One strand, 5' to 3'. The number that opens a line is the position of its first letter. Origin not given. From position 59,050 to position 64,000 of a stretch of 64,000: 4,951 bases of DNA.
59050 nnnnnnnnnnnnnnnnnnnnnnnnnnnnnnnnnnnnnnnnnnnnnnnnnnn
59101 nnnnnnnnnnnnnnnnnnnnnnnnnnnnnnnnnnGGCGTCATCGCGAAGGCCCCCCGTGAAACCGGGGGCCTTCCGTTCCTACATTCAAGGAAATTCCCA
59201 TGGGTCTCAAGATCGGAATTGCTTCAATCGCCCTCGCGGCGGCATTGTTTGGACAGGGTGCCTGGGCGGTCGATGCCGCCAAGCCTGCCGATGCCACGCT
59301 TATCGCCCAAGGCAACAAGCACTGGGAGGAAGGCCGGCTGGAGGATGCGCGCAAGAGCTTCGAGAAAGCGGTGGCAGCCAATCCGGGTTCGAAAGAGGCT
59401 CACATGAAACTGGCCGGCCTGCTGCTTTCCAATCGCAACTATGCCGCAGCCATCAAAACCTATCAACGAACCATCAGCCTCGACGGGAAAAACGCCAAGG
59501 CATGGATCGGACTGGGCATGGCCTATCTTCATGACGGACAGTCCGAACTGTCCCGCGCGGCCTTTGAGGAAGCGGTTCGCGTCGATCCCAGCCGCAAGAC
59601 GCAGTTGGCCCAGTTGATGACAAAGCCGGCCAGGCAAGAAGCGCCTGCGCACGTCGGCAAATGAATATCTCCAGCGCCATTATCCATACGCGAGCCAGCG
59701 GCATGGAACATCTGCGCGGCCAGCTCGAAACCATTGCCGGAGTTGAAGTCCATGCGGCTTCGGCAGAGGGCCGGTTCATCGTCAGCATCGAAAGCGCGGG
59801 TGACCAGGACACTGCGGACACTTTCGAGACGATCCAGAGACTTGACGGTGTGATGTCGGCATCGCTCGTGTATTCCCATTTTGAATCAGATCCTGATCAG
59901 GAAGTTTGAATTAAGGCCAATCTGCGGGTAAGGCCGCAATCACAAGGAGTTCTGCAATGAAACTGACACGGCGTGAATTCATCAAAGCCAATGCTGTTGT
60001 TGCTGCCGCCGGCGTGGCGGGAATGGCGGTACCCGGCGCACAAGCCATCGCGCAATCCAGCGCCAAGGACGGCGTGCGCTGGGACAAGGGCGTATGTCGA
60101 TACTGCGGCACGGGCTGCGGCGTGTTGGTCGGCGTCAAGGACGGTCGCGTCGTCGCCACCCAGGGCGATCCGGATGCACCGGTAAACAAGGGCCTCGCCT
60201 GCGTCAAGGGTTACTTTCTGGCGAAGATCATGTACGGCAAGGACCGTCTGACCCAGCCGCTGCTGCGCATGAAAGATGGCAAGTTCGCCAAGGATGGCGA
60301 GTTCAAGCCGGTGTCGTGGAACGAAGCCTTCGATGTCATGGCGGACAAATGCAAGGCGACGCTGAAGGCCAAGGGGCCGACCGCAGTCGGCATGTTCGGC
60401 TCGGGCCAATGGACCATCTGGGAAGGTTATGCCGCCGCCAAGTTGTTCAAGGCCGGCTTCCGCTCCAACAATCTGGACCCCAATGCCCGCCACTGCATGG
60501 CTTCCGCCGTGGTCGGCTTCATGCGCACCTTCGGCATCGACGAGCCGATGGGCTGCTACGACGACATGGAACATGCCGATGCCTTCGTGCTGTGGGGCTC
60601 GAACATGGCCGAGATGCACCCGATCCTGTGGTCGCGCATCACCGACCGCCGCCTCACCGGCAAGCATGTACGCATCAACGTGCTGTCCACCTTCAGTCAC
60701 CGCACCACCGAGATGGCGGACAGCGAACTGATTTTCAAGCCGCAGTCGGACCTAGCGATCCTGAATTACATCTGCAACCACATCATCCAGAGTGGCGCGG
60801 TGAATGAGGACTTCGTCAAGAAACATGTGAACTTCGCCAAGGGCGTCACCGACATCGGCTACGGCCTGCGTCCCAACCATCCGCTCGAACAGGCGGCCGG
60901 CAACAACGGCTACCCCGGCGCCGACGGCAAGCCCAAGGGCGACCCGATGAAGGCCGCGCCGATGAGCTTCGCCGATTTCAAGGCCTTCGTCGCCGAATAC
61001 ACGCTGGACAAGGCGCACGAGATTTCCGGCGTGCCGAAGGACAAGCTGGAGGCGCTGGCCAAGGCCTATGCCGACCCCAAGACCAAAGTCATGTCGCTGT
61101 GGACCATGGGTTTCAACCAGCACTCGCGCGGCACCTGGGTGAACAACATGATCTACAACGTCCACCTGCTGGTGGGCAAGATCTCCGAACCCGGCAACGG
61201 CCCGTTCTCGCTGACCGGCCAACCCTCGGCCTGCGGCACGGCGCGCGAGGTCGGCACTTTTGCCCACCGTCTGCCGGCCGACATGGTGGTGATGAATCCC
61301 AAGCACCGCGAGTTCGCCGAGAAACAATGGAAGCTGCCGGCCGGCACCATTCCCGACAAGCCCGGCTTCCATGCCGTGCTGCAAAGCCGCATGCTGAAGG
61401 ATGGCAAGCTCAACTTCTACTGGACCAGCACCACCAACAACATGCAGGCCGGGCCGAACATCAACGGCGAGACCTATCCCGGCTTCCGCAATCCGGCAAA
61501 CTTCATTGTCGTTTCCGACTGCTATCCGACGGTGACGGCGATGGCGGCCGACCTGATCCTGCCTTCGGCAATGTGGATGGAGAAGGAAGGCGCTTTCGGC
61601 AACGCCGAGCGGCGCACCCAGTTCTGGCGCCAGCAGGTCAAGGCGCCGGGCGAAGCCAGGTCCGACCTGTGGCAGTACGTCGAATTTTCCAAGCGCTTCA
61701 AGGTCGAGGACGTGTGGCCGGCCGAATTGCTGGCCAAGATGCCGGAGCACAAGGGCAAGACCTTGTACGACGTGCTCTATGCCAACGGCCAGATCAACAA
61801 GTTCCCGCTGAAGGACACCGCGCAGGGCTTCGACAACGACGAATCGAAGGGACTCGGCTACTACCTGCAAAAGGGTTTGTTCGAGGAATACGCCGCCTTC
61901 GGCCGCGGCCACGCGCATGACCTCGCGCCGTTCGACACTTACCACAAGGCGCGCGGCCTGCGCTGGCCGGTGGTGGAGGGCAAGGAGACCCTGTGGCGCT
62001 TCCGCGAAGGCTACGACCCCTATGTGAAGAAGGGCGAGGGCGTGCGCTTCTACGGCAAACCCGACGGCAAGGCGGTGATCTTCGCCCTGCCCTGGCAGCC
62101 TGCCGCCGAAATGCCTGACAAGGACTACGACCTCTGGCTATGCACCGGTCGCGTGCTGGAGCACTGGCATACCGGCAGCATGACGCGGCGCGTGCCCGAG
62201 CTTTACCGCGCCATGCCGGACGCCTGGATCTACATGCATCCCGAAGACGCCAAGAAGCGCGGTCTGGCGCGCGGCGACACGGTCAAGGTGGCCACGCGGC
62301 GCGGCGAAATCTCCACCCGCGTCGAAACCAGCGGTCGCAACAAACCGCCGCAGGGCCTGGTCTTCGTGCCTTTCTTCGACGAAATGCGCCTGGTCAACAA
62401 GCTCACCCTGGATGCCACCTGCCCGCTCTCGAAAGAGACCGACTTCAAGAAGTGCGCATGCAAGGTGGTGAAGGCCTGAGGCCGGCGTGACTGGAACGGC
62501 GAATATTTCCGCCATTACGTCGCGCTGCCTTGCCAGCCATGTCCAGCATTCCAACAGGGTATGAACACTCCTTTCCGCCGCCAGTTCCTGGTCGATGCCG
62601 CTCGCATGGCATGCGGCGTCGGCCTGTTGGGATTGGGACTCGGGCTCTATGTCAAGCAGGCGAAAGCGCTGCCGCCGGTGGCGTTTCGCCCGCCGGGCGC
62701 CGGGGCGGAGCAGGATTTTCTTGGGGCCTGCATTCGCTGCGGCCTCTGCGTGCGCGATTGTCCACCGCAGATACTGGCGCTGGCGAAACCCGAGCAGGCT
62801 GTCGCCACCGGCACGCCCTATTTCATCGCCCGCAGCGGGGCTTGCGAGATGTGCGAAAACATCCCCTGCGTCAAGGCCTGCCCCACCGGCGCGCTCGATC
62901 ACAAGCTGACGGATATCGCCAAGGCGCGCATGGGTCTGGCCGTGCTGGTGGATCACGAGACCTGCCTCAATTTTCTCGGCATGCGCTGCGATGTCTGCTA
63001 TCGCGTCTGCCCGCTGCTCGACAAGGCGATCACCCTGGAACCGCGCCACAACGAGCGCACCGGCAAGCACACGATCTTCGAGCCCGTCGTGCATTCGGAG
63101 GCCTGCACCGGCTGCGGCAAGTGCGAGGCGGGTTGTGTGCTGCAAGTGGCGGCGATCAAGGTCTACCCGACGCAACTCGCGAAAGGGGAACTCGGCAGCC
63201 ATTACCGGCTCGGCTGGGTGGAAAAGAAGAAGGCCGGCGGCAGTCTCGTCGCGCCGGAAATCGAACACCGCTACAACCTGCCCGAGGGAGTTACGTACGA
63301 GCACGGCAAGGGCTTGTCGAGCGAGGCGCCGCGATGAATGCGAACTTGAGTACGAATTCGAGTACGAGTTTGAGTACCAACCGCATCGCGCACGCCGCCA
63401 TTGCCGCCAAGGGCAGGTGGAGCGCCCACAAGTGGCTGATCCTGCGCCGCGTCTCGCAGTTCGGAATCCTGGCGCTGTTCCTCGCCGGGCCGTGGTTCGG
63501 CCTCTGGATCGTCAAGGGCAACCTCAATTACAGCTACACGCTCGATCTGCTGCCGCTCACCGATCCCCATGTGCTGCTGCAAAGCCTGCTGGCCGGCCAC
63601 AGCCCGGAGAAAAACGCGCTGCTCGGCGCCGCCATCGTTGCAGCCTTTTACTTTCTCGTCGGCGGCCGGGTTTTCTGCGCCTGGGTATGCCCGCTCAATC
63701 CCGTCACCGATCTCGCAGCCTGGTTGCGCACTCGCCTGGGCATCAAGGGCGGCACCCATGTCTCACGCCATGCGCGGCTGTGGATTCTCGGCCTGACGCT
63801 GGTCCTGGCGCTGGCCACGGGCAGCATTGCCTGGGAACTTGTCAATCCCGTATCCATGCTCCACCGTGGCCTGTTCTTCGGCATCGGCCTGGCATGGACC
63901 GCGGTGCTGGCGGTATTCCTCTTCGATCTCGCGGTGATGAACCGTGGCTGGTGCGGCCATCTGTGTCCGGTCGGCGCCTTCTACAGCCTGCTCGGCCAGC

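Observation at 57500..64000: Octaheme HAO-family cytochrome heading a napDAGH cluster: candidate NrfA-independent nitrate/nitrite reduction module in a betaproteobacterium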

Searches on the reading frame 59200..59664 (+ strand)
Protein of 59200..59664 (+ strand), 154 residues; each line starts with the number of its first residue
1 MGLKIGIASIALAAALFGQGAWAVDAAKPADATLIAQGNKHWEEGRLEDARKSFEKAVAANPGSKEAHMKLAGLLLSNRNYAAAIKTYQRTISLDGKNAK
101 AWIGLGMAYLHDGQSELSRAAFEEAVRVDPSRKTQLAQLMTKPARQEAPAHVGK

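Call 4: search_protein_families(library=pfam, proteins=[window:59200-59664:+], max_evalue=0.01)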
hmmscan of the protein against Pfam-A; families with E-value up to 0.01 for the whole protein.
window:59200-59664:+ (154 aa): 19 families
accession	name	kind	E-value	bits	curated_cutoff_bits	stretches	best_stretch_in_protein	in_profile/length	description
PF13432.12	TPR_16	-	1.4e-20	73.8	32.7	2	36-96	2-62/65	Tetratricopeptide repeat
PF07719.23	TPR_2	-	2.6e-18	65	27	2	99-131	1-33/34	Tetratricopeptide repeat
PF14559.12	TPR_19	-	1e-16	61.4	25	2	42-90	2-50/68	Tetratricopeptide repeat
PF00515.34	TPR_1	-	1.3e-15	56.9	27.8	2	99-131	1-33/34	Tetratricopeptide repeat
PF13181.12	TPR_8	-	1.2e-14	53.6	25.7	1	99-131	1-33/34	Tetratricopeptide repeat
PF13428.12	TPR_14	-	1.1e-12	47.7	23.5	2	35-72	5-42/44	Tetratricopeptide repeat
PF13431.12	TPR_17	-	1.2e-11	44.4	24.4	1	88-118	2-32/34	Tetratricopeptide repeat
PF13414.12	TPR_11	-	2.6e-11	43.5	26.8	2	80-111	9-40/42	TPR repeat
PF23914.1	TPR_CcmH_CycH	-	1.4e-07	31.9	42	1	93-135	44-86/158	Cytochrome c-type biogenesis protein H TPR domain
PF13424.12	TPR_12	-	1.8e-07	31.7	30.1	1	67-129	5-75/77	Tetratricopeptide repeat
PF13174.12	TPR_6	-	6.7e-07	30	26.3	0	66-93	1-28/33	Tetratricopeptide repeat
PF13176.12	TPR_7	-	1e-06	28.8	27.9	0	68-96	2-32/36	Tetratricopeptide repeat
PF13371.12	TPR_9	-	6.6e-06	26.5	35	1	74-134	4-64/73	Tetratricopeptide repeat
PF24575.1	TPR_Slam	-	1.1e-05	26.3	35.2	1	34-85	50-101/104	Surface lipoprotein assembly modifier, N-terminal TPR repeats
PF12895.13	ANAPC3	-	7.7e-05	23.3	27.2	1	46-111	4-68/82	Anaphase-promoting complex, cyclosome, subunit 3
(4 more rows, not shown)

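Call 5: search_protein_families(library=ncbifam, proteins=[window:59200-59664:+], max_evalue=0.01)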
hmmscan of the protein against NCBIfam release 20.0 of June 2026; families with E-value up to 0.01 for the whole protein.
window:59200-59664:+ (154 aa): 25 families
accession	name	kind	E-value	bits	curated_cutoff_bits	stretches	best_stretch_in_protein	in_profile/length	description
TIGR02917.1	PEP_TPR_lipo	equivalog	3.3e-13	48.5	312.2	1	30-140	124-234/899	XrtA/PEP-CTERM system TPR-repeat protein PrsT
TIGR02552.1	LcrH_SycD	equivalog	4.9e-13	49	104.8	1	35-137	22-123/136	SycD/LcrH family type III secretion system chaperone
NF033758.1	gliding_GltE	equivalog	5.2e-13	48.8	225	1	38-131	229-322/411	adventurous gliding motility TPR repeat lipoprotein GltE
NF011886.0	PRK15359.1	equivalog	3.3e-11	43.2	146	1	32-129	25-122/144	type III secretion system chaperone protein SscB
TIGR02521.1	type_IV_pilW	equivalog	1.2e-10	41.4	154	2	42-98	42-98/234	type IV pilus biogenesis/stability protein PilW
NF033920.0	C39_PA2778_fam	equivalog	3.4e-10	39.8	150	2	42-129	167-254/255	PA2778 family cysteine peptidase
NF040959.1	MamA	equivalog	2.1e-08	33.8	200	1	43-132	83-172/204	magnetosome protein MamA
TIGR00990.1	3a0801s09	subfamily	8.8e-07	27.9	757.25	1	42-128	376-462/615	mitochondrial import receptor subunit TOM70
TIGR02795.1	tol_pal_ybgF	equivalog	1e-06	29.3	90.1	1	37-130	8-107/119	tol-pal system protein YbgF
NF053607.1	CHU_0125_OmpA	equivalog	1.6e-06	26.9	620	1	33-131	21-119/639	CHU_0125 family OmpA-like outer membrane integrity protein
NF008520.0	PRK11447.1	equivalog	3e-06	25.3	858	1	33-122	353-440/1157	cellulose synthase complex outer membrane protein BcsC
NF033762.1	social_mot_Tgl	equivalog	3.1e-06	26.7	225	1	43-130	78-167/252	social motility TPR repeat lipoprotein Tgl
NF047371.1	FlcA_CTERM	equivalog_domain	4.3e-06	25.5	300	1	45-127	453-535/646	periplasmic flagellar collar protein FlcA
NF008757.0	PRK11788.1-5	equivalog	5.1e-06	25.9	363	1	37-92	186-241/388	lipopolysaccharide assembly protein LapB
NF052415.1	T3SS_chap_SctY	equivalog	6e-05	23.5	70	1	36-126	11-104/106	type III secretion apparatus assembly chaperone SctY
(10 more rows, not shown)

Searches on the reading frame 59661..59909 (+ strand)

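Call 4: search_protein_families(library=pfam, proteins=[window:59661-59909:+], max_evalue=0.01)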
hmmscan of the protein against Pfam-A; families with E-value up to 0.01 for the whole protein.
window:59661-59909:+ (82 aa): 1 family
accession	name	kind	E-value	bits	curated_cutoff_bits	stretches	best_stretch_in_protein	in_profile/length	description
PF03927.19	NapD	-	2.9e-24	85.4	28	1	1-75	1-75/76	NapD protein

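Call 5: search_protein_families(library=ncbifam, proteins=[window:59661-59909:+], max_evalue=0.01)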
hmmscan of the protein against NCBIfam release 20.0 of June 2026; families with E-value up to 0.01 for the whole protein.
window:59661-59909:+ (82 aa): 1 family
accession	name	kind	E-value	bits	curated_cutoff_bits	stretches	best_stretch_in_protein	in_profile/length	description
NF007840.0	PRK10553.1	equivalog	3.8e-11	43.2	113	1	3-75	7-80/87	chaperone NapD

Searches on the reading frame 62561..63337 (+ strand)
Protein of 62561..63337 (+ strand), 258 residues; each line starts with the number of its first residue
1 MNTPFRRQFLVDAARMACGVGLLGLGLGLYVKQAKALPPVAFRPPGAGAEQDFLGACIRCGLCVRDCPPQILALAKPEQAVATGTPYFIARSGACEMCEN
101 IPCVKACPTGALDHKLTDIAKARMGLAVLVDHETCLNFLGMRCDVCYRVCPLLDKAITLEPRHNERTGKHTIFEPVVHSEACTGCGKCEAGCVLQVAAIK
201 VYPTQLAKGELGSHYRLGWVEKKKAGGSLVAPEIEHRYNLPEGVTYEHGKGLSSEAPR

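Call 4: search_protein_families(library=pfam, proteins=[window:62561-63337:+], max_evalue=0.01)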
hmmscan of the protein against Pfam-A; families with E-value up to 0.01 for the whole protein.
window:62561-63337:+ (258 aa): 12 families
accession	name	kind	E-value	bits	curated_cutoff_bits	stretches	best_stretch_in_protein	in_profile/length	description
PF12838.12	Fer4_7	-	9.3e-17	61.7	27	2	57-111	2-52/52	4Fe-4S dicluster domain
PF13237.11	Fer4_10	-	5.2e-10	39.5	25.5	1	129-192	3-52/53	4Fe-4S dicluster domain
PF12837.12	Fer4_6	-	1.6e-09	37.6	25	1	56-71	8-23/24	4Fe-4S binding domain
PF13187.11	Fer4_9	-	3.8e-09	36.9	27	2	56-111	1-51/52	4Fe-4S dicluster domain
PF00037.32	Fer4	-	2.1e-07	30.9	21.1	1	56-68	7-19/24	4Fe-4S binding domain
PF13183.11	Fer4_8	-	2e-06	28.6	27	1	141-193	6-65/68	4Fe-4S dicluster domain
PF13534.11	Fer4_17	-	2.9e-06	28.2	22.2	0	55-70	44-59/61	4Fe-4S dicluster domain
PF12797.12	Fer4_2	-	5.7e-06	26.4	24.5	1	175-192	3-20/22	4Fe-4S binding domain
PF14697.11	Fer4_21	-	1.5e-05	25.5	35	0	130-193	3-52/59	4Fe-4S dicluster domain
PF12800.12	Fer4_4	-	3e-05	24.4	24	1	56-68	3-15/17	4Fe-4S binding domain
PF13484.11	Fer4_16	-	4.5e-05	24.6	30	0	95-151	2-64/66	4Fe-4S double cluster binding domain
PF25160.1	LdpA_Fe-S-bd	-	0.00046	20.4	27.6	0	146-195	9-41/49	LdpA Fe-S cluster-binding domain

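Call 5: search_protein_families(library=ncbifam, proteins=[window:62561-63337:+], max_evalue=0.01)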
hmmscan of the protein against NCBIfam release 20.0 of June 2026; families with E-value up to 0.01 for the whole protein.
window:62561-63337:+ (258 aa): 28 families (the best 25 are shown)
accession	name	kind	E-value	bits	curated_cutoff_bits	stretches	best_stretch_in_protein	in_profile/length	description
NF007012.0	PRK09476.1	equivalog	1.8e-108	361.5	269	1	4-231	9-235/254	ferredoxin-type protein NapG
TIGR00397.1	mauM_napG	subfamily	3.5e-70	235.8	178.85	1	5-213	3-208/213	MauM/NapG family ferredoxin-type protein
TIGR00402.1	napF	equivalog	7.2e-14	52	102.2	1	42-198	22-147/149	ferredoxin-type protein NapF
NF042909.1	FMH_DH_FwdF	exception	1.5e-09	37.5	375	1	56-201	56-197/336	tungsten-dependent formylmethanofuran dehydrogenase subunit FwdF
TIGR01971.1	NuoI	subfamily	6.4e-08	32.2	113.05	2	55-113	42-99/121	NADH-quinone oxidoreductase, chain I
NF007205.0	PRK09626.1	equivalog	5.9e-07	29.5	93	1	121-192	5-66/105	2-oxoglutarate-acceptor oxidoreductase subunit OorD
TIGR02951.1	DMSO_dmsB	equivalog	6.7e-06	26.2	214.1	1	86-153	55-110/161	DMSO/selenate family reductase complex B subunit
TIGR03048.1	PS_I_psaC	equivalog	3e-05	24.2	130.65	1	142-213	12-78/80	photosystem I iron-sulfur center protein PsaC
TIGR02179.1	PorD_KorD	subfamily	3.5e-05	23.8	60.05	1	163-195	8-40/78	2-oxoacid:acceptor oxidoreductase, delta subunit, pyruvate/2-ketoisovalerate family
TIGR04395.1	cutC_activ_rSAM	equivalog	3.6e-05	23.2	360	1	56-113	55-104/309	choline TMA-lyase-activating enzyme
TIGR03149.1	cyt_nit_nrfC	equivalog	6.3e-05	22.4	377.6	1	94-153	93-140/225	cytochrome c nitrite reductase Fe-S protein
NF040864.1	HgcB_ferredoxin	equivalog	7.7e-05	22.5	99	1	56-114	15-63/93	mercury methylation ferredoxin HgcB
NF038196.1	ferrodoxin_EFR1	subfamily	0.00023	21.3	75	1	56-119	185-236/242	EFR1 family ferrodoxin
NF045874.1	Vhu_polyferre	exception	0.00024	19.9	600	1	55-193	87-209/381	F420-non-reducing hydrogenase associated-polyferredoxin VhuB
NF005503.0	PRK07118.1-2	equivalog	0.00025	20.4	252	1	56-151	168-259/292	RnfABCDGE type electron transport complex subunit B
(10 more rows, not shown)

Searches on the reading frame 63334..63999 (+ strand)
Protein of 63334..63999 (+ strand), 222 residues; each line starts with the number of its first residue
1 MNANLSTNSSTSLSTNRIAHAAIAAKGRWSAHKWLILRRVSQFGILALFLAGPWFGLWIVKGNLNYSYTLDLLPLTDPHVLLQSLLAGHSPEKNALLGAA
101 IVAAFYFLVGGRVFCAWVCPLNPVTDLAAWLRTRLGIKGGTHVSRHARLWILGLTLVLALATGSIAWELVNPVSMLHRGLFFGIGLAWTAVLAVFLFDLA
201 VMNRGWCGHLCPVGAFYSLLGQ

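Call 81: search_protein_families(library=ncbifam, proteins=[window:63334-63999:+], max_evalue=0.00001)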
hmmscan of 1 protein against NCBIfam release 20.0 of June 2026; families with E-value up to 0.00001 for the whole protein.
window:63334-63999:+ (222 aa): 2 families
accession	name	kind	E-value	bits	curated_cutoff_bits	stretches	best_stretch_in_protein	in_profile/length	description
NF007013.0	PRK09477.1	equivalog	2.3e-92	309.1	234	1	15-222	5-212/286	quinol dehydrogenase ferredoxin subunit NapH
TIGR02163.1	napH_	subfamily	1.7e-73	247.3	213.05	1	34-222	1-189/255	NapH/MauN family ferredoxin-type protein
